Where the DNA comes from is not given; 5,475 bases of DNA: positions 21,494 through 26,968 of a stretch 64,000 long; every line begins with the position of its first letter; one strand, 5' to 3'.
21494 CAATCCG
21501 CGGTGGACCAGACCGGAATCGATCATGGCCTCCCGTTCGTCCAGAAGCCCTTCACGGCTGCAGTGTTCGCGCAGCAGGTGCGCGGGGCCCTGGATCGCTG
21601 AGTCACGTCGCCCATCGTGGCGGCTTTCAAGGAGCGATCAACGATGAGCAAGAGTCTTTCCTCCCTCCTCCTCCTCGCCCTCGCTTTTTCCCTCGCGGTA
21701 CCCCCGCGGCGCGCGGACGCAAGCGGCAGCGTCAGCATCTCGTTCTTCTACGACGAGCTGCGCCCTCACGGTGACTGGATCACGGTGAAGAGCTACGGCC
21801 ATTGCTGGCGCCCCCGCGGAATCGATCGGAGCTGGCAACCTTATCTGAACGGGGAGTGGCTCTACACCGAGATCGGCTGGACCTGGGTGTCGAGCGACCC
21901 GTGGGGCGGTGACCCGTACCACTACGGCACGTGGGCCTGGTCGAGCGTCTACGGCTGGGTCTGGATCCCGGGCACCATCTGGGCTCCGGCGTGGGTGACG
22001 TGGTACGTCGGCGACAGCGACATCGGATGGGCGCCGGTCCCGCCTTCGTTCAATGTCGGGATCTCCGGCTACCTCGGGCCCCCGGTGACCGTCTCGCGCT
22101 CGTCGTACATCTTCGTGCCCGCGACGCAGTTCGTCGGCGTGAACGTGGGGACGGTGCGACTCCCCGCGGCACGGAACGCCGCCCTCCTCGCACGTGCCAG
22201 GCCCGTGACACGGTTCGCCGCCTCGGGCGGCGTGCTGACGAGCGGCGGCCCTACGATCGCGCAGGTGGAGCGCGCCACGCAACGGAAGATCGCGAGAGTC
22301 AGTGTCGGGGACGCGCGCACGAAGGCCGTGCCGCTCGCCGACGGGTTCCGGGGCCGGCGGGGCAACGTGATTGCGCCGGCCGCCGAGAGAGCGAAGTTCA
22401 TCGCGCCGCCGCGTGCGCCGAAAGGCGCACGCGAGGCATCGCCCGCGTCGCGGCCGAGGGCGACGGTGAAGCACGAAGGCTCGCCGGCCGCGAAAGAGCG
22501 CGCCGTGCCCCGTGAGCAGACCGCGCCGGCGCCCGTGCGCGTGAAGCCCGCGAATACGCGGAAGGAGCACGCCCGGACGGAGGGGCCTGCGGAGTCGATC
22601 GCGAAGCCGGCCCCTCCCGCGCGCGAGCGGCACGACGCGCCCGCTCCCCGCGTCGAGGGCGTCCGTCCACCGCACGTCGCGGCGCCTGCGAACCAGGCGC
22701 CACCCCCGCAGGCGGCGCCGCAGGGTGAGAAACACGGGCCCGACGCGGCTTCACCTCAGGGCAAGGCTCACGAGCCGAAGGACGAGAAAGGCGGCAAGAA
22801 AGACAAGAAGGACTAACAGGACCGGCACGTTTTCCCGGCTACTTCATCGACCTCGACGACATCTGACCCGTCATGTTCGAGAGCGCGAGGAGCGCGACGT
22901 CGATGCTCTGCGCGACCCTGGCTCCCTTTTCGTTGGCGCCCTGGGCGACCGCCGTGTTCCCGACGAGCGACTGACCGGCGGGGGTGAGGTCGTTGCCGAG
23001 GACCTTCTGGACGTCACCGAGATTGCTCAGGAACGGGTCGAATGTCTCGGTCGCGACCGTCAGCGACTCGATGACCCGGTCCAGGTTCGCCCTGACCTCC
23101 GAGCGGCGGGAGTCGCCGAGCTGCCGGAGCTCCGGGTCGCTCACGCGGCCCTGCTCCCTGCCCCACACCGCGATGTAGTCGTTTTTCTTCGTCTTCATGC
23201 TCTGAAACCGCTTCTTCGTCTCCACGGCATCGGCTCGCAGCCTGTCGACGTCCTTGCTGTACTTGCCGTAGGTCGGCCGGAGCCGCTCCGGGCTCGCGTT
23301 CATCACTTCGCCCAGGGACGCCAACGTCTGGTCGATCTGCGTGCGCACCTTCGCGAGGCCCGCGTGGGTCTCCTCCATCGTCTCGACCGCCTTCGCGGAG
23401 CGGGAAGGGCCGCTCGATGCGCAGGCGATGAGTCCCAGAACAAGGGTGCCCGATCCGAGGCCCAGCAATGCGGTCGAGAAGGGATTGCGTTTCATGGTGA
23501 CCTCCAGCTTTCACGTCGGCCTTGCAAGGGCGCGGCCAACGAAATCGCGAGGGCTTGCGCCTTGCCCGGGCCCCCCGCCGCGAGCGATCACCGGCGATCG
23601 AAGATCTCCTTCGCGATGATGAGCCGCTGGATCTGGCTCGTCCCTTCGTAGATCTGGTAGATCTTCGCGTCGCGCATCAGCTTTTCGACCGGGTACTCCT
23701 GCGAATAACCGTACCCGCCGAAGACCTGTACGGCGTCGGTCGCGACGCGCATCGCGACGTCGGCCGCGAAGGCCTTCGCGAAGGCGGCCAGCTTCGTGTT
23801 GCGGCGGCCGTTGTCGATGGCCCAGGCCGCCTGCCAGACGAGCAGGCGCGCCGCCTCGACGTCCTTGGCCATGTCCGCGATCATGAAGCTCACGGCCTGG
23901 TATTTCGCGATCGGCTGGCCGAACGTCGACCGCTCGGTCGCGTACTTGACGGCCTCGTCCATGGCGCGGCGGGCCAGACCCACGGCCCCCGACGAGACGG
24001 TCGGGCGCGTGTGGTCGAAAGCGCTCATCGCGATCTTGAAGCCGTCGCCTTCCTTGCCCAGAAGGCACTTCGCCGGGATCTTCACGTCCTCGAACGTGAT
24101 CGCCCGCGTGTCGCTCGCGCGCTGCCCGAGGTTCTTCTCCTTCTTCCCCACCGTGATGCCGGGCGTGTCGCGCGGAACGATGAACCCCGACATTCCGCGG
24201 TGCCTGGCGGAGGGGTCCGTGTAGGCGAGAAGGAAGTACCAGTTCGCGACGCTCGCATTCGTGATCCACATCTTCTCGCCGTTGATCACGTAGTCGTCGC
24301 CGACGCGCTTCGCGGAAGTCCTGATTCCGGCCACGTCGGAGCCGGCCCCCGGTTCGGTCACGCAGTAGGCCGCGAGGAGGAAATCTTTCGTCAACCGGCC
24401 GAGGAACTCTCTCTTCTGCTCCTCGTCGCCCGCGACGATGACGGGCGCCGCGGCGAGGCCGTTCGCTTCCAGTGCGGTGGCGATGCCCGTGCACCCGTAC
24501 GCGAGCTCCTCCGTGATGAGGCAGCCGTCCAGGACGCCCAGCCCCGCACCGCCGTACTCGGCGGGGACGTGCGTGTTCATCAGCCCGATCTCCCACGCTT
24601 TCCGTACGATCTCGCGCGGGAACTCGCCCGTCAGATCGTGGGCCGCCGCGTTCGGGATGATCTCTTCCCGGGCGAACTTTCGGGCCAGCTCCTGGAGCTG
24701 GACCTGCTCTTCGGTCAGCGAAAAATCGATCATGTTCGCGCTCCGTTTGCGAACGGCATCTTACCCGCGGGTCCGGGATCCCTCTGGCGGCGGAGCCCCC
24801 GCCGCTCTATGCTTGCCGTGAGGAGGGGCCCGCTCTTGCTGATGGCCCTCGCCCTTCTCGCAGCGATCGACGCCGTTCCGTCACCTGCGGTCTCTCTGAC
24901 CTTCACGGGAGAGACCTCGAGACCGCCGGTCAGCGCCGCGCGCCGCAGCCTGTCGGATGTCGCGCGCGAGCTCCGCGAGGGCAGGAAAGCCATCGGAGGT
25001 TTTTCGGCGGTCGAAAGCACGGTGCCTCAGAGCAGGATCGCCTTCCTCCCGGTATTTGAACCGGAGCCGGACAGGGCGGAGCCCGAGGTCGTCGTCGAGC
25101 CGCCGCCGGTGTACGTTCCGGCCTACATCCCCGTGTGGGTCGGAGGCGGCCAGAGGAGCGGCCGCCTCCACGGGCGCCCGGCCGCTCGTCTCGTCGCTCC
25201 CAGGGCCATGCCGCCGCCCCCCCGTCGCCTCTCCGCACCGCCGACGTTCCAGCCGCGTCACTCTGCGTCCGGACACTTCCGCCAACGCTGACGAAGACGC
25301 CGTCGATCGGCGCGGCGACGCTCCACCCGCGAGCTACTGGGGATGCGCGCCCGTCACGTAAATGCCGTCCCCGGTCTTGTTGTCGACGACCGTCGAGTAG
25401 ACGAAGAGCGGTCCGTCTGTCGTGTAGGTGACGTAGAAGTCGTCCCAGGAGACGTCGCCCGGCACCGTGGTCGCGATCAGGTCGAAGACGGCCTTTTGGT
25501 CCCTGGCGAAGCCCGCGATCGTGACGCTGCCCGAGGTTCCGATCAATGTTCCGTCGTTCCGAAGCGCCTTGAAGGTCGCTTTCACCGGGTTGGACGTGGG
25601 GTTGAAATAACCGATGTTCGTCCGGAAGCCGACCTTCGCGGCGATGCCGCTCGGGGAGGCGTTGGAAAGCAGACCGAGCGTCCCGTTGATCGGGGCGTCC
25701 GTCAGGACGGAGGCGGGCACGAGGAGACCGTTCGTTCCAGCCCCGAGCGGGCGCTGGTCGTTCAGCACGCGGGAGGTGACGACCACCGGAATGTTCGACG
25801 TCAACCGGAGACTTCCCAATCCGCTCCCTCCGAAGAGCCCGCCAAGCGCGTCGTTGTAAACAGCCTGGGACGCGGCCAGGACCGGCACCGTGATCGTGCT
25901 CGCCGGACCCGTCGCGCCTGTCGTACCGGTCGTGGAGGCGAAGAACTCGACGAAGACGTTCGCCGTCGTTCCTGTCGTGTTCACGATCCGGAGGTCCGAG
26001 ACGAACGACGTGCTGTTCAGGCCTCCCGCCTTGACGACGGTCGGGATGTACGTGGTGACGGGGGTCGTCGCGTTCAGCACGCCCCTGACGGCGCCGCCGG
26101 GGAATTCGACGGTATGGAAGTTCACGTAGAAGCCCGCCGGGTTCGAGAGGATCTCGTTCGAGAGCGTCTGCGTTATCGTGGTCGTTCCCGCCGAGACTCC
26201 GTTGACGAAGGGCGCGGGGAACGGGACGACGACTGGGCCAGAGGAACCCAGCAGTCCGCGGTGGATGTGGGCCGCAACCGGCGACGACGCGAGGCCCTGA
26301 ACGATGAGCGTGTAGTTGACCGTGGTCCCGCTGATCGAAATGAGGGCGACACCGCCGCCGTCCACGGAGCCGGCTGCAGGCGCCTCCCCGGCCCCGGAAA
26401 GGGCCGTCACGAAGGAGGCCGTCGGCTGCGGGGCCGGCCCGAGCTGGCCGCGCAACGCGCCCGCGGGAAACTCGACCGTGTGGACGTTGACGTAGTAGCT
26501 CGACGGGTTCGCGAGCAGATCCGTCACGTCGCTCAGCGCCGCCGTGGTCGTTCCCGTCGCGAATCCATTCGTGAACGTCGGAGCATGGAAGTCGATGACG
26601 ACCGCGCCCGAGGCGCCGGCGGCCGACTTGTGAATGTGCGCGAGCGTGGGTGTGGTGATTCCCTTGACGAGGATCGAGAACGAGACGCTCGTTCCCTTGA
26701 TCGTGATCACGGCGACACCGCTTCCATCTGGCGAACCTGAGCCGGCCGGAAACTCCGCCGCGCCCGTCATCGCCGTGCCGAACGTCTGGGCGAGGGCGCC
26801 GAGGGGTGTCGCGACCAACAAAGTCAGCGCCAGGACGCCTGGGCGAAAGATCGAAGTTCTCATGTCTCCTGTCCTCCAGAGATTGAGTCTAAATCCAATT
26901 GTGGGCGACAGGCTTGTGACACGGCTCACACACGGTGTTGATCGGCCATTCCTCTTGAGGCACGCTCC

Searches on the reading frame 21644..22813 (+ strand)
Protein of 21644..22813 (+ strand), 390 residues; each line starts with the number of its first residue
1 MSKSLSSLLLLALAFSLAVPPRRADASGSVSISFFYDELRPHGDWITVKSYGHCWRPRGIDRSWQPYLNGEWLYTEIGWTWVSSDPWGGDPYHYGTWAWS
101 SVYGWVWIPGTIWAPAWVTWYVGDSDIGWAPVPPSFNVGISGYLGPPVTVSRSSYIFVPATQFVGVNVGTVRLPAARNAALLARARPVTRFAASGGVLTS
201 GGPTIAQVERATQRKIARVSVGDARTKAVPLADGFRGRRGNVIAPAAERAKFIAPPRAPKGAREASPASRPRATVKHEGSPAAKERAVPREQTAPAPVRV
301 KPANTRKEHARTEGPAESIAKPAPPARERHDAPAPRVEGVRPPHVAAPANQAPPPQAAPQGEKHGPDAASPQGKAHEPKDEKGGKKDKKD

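Call 85: search_protein_families(library=pfam, proteins=[window:21644-22813:+], max_evalue=0.001)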
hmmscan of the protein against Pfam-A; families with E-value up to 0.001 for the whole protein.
window:21644-22813:+ (390 aa): 1 family
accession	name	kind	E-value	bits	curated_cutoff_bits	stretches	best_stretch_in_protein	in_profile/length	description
PF20245.3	DUF6600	-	5e-32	110.5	27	1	36-134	1-100/102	Family of unknown function (DUF6600)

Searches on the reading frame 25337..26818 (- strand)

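Call 85: search_protein_families(library=pfam, proteins=[window:25337-26818:-], max_evalue=0.001)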
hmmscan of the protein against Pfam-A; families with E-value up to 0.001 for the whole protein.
window:25337-26818:- (494 aa): 2 families
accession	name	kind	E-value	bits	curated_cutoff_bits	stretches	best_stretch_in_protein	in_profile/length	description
PF07452.17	CHRD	-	5.8e-44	150.1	24.1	2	13-126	1-117/117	CHRD domain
PF02753.23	PapD_C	-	5.3e-05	23.9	22.8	0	103-136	2-38/63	Pili assembly chaperone PapD, C-terminal domain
